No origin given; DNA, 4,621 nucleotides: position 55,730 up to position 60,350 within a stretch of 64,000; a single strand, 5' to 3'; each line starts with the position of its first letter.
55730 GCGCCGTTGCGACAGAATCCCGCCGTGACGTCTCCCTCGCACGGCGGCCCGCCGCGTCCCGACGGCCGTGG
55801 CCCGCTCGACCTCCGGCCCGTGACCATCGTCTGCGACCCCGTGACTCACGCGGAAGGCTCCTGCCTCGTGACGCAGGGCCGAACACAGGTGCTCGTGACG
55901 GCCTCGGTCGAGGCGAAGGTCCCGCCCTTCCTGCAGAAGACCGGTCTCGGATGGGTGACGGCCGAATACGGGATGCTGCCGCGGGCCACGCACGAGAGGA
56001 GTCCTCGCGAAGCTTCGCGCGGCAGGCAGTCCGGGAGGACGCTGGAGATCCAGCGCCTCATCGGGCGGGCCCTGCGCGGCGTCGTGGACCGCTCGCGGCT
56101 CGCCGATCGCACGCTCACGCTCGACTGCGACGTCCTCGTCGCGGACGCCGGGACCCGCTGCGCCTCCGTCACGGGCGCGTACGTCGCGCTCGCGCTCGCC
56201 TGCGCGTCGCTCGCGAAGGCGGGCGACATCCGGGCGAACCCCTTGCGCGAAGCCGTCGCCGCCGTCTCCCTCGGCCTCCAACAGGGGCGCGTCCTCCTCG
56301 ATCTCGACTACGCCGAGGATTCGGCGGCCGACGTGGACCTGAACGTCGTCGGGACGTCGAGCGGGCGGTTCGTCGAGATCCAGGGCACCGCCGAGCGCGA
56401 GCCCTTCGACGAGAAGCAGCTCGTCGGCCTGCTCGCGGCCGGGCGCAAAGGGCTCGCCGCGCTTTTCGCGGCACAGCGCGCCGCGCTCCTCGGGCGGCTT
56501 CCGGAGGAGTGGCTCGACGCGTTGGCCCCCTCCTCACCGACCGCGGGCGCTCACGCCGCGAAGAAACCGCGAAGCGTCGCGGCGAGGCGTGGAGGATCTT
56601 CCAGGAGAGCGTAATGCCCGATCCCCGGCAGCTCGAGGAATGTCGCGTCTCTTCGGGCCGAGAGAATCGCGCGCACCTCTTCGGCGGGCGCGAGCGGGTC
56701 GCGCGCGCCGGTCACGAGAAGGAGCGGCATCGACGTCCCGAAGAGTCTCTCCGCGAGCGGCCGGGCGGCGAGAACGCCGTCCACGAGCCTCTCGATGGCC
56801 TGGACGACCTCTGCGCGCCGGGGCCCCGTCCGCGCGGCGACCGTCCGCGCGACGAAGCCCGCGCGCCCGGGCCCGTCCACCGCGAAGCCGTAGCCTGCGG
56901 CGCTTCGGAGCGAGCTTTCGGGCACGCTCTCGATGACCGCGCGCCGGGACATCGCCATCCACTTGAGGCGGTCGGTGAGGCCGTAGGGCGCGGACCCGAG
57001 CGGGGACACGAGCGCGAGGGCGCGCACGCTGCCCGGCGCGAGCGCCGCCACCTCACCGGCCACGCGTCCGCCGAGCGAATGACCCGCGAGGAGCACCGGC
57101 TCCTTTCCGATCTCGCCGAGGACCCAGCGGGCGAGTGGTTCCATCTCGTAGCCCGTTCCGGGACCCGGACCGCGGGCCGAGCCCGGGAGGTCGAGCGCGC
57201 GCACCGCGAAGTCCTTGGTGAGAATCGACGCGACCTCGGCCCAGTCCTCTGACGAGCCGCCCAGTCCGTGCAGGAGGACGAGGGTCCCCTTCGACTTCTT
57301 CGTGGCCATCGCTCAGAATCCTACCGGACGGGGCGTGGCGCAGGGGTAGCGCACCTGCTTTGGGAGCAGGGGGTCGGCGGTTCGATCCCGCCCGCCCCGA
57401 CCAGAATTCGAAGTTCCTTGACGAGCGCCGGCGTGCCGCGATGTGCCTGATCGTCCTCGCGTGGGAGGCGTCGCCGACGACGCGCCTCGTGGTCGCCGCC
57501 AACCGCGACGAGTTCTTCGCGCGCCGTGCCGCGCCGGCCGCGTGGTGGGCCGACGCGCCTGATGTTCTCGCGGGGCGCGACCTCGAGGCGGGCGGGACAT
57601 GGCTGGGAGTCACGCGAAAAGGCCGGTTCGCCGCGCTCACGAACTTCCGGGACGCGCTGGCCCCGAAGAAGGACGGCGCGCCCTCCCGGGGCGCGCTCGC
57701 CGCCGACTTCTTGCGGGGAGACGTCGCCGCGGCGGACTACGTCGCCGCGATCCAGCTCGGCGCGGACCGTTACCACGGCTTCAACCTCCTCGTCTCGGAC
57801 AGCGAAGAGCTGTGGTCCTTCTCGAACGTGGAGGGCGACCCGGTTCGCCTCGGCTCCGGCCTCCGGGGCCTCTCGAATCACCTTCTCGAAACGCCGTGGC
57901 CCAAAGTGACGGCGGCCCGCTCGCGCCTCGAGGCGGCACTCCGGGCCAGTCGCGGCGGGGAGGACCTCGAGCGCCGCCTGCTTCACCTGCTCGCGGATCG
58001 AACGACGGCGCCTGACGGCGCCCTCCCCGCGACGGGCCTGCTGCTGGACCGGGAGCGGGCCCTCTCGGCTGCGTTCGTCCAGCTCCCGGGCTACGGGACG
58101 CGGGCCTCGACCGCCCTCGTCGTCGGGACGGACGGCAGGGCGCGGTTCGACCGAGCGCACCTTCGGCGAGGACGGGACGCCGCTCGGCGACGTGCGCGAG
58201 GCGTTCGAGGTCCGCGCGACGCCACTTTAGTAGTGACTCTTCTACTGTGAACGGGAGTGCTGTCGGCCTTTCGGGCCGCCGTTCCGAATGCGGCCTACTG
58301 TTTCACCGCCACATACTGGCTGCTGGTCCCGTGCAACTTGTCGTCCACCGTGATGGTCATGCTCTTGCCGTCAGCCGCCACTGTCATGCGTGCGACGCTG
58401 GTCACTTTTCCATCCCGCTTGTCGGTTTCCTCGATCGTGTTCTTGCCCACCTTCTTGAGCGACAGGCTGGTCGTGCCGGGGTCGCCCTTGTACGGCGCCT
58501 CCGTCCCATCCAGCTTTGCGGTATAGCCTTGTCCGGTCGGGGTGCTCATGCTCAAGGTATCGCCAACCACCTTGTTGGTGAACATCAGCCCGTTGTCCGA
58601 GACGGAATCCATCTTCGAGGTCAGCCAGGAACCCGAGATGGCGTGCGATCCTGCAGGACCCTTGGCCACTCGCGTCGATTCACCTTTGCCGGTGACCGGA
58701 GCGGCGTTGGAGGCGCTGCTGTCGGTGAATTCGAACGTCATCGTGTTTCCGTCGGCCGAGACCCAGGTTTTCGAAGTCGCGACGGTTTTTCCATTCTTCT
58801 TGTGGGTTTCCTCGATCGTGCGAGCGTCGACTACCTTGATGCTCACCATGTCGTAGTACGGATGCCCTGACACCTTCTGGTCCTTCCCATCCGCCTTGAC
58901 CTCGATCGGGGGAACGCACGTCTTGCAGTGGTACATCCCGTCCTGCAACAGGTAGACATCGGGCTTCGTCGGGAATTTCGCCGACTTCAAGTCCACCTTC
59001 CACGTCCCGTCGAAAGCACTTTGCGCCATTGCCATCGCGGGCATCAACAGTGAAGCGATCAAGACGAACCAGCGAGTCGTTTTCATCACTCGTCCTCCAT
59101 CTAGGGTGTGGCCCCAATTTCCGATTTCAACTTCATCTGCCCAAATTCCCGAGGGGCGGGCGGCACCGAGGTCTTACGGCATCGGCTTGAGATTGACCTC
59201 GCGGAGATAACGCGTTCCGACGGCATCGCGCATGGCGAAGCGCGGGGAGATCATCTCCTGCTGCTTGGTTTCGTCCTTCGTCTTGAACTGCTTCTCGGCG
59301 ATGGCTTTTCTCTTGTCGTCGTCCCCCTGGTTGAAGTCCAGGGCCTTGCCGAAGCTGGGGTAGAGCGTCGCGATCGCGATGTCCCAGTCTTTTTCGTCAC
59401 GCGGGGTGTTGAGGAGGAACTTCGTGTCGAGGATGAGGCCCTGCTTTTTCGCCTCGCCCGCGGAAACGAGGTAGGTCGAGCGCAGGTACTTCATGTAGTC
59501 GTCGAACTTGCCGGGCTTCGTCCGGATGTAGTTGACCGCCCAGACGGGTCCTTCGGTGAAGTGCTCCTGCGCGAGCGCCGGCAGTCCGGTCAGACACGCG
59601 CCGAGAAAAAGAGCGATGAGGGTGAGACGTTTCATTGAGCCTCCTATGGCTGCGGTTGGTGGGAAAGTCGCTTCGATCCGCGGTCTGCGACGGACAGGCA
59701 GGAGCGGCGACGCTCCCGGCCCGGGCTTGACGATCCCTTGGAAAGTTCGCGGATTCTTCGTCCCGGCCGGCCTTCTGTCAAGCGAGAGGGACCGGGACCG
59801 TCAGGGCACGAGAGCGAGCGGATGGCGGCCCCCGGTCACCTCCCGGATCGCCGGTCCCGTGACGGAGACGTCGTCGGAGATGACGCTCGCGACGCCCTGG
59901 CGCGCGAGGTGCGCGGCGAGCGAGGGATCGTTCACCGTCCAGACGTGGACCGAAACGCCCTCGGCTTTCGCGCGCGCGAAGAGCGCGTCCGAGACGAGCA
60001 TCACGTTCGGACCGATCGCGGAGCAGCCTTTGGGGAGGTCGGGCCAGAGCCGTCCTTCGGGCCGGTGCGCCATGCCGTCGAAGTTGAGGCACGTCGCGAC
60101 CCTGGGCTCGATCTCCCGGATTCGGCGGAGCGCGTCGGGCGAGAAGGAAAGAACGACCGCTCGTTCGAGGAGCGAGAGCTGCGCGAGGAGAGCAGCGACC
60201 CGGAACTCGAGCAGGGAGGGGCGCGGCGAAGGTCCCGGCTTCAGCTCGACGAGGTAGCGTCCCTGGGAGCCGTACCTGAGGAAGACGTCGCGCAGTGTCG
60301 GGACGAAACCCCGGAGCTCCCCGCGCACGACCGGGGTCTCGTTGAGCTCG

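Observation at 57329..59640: Low-GC islet encoding two secreted proteins just downstream of tRNA-Pro(UGG)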

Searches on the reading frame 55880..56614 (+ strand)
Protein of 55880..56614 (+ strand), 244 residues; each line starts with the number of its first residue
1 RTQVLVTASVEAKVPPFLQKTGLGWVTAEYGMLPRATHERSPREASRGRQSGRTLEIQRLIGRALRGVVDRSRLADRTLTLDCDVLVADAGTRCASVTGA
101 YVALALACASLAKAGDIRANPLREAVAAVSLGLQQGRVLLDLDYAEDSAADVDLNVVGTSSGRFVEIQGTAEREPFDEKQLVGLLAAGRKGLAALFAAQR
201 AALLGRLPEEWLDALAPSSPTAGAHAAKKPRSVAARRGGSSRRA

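Call 69: find_related_loci(query=window:55880-56614:+, collection=metagenome_contigs, flank=10000)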
Query window:55880-56614:+ (244 aa) in metagenome_contigs; peptide patterns used: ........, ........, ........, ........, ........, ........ (x = any residue, [..] = any of these).
600 stretches matched a pattern (row limit reached: there are more); 591 encode a relative of the query (tblastn E <= 1e-3); the best 80 are kept; 80 distinct loci.
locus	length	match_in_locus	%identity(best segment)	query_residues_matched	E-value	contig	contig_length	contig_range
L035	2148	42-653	63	2-205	1e-81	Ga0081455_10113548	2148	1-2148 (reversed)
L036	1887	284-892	62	1-203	2e-79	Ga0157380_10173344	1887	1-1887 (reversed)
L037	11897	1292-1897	64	2-203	6e-76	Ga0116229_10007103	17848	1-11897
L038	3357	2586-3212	60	1-206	5e-76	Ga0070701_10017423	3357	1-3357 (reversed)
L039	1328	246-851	59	2-203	7e-81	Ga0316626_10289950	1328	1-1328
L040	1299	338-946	61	1-203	1e-80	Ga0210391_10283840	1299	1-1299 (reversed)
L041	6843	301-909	61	1-203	1e-75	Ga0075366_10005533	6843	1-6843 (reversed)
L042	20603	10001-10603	63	2-202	1e-75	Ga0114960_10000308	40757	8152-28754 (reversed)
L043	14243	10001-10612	62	2-205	2e-75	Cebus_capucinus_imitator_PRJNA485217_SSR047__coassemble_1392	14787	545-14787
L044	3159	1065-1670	58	2-203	6e-76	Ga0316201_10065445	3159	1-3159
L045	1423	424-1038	62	2-206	2e-79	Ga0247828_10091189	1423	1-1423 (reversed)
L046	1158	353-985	61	2-211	1e-80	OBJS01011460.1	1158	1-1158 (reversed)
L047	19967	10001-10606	63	2-203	1e-74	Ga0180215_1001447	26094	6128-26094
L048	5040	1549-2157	59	1-203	1e-74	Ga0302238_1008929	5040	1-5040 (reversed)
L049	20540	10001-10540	66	2-181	1e-74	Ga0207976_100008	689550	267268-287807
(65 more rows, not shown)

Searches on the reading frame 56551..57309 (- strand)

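Call 5: search_protein_families(library=pfam, proteins=[window:56551-57309:-], max_evalue=0.01)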
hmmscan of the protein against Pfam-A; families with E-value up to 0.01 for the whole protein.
window:56551-57309:- (252 aa): 10 families
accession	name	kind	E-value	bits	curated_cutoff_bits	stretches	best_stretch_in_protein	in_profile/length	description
PF12697.13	Abhydrolase_6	-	4.6e-22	80.2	26.3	1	10-244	1-216/217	Alpha/beta hydrolase family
PF00561.26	Abhydrolase_1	-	9.7e-22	78.2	25.8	1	9-105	2-104/245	alpha/beta hydrolase fold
PF12146.15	Hydrolase_4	-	4.2e-14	52.9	27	1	5-237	2-237/239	Serine aminopeptidase, S33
PF00975.26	Thioesterase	-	1.3e-06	29.2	26.4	1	9-98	2-94/226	Thioesterase domain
PF20408.4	Abhydrolase_11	-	3.7e-06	27.3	27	0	68-98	74-102/193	Alpha/beta hydrolase domain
PF07819.20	PGAP1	-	0.0012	19.1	24.3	0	69-108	90-133/233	PGAP1-like alpha/beta domain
PF07859.19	Abhydrolase_3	-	0.0012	19.1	25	0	62-107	58-112/210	alpha/beta hydrolase fold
PF05057.20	DUF676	-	0.002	18.1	20.3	1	10-85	8-93/217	Putative serine esterase (DUF676)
PF08386.16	Abhydrolase_4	-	0.0063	17.1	21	1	192-236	33-77/103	TAP-like protein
PF12695.13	Abhydrolase_5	-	0.0091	16.2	27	0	72-97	59-83/164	Alpha/beta hydrolase family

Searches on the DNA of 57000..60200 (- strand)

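Call 58: search_rna_families(source=window, start=57000, end=60200, threshold=evalue, max_evalue=1)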
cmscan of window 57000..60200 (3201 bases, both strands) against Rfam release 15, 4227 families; matches with E-value up to 1: 1.
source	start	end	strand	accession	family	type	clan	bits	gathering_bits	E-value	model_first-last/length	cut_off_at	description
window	57329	57400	+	RF00005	tRNA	Gene; tRNA;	CL00001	63.1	29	1.3e-12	1-71/71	no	tRNA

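Call 91: search_rna_families(sources=[L003, L012, L016, L024, L025], threshold=gathering)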
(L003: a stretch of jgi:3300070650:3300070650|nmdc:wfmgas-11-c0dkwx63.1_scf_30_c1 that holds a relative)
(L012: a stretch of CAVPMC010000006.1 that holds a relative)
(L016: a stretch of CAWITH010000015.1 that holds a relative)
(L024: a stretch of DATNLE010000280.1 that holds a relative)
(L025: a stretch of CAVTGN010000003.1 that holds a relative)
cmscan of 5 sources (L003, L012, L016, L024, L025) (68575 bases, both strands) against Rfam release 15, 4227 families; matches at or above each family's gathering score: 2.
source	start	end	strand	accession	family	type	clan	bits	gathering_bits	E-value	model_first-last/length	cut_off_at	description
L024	6943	7015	-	RF00005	tRNA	Gene; tRNA;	CL00001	74.2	29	2.4e-14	1-71/71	no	tRNA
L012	1248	1331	-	RF00005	tRNA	Gene; tRNA;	CL00001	54.2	29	7.5e-09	1-71/71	no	tRNA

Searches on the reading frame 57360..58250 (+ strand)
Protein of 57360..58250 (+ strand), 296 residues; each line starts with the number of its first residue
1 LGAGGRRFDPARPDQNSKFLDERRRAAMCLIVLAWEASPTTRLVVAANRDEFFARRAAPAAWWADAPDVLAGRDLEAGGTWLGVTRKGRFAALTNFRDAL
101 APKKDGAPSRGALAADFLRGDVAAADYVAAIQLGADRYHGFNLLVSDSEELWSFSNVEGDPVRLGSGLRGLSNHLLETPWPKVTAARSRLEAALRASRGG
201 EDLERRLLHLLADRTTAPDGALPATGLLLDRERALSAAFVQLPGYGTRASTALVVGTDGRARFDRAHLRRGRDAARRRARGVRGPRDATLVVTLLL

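Call 5: search_protein_families(library=pfam, proteins=[window:57360-58250:+], max_evalue=0.01)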
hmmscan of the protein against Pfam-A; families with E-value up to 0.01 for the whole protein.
window:57360-58250:+ (296 aa): 1 family
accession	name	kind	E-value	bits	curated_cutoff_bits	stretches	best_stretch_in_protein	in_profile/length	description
PF05742.17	TANGO2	-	2.6e-63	215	22.6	1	28-263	1-250/257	Transport and Golgi organisation 2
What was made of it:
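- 57441..58250 (+): TANGO2/NRDE-family gene (269 aa). A second, independently variable gene at the tRNA flank, not part of the low-GC stretch (GC 0.73). PF05742, E 2.6e-63 (call 5).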

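Call 60: search_protein_families(library=padloc, proteins=[window:57441-58250:+], max_evalue=0.01)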
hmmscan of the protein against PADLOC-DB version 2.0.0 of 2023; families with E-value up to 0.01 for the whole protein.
window:57441-58250:+ (269 aa): 0 families

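Call 61: search_protein_families(library=phrogs, proteins=[window:57441-58250:+], max_evalue=0.01)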
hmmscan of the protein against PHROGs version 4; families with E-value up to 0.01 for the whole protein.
window:57441-58250:+ (269 aa): 0 families
